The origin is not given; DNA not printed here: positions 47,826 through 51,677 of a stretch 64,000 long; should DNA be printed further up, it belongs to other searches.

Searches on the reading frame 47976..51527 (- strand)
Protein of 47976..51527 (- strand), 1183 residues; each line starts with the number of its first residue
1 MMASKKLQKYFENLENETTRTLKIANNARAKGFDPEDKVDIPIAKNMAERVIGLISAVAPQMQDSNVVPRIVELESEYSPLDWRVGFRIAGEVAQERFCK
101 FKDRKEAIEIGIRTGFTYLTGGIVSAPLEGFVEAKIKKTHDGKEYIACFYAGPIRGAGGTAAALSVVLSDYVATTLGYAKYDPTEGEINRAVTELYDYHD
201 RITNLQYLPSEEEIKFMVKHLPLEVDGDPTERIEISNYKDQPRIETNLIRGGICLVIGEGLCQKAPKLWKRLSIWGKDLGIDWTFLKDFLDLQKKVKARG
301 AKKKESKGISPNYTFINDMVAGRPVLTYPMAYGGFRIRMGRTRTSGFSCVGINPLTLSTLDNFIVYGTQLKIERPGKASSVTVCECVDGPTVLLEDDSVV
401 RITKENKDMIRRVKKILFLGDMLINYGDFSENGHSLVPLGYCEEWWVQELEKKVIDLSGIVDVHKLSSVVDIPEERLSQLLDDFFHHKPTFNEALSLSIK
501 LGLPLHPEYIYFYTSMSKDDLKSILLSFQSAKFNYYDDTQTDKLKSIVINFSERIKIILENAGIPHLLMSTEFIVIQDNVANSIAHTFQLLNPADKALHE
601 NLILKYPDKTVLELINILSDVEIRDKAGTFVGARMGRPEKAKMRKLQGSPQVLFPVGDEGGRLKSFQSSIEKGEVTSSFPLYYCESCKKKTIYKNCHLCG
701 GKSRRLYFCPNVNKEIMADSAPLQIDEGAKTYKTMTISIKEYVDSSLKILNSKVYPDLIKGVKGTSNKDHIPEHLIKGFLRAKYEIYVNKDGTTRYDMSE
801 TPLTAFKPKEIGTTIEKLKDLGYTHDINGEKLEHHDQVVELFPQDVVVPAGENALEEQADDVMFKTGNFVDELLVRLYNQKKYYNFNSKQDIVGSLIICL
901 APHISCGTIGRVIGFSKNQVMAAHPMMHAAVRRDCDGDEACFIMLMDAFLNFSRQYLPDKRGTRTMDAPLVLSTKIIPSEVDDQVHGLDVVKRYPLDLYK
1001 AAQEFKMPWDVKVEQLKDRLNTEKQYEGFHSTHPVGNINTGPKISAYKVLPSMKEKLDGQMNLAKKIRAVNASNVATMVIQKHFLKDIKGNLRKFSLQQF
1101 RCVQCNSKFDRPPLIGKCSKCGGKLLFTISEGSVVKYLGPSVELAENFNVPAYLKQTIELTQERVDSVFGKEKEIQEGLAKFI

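Call 3: search_protein_families(library=pfam, proteins=[window:47976-51527:-])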
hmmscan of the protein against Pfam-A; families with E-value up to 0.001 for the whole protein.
window:47976-51527:- (1183 aa): 3 families
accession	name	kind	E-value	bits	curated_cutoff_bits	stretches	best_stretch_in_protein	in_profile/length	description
PF24846.1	PolC_DP2_cat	-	1.9e-113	378.8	24.3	1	757-1056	6-299/299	DNA polymerase II large subunit DP2, catalytic domain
PF24844.1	PolC_DP2_central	-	1.5e-102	343.8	24.3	1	303-716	2-370/372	DNA polymerase II large subunit DP2, central domain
PF03833.19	PolC_DP2_N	-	5.2e-83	278.8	24.3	1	9-290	1-269/271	DNA polymerase II large subunit DP2, N-terminal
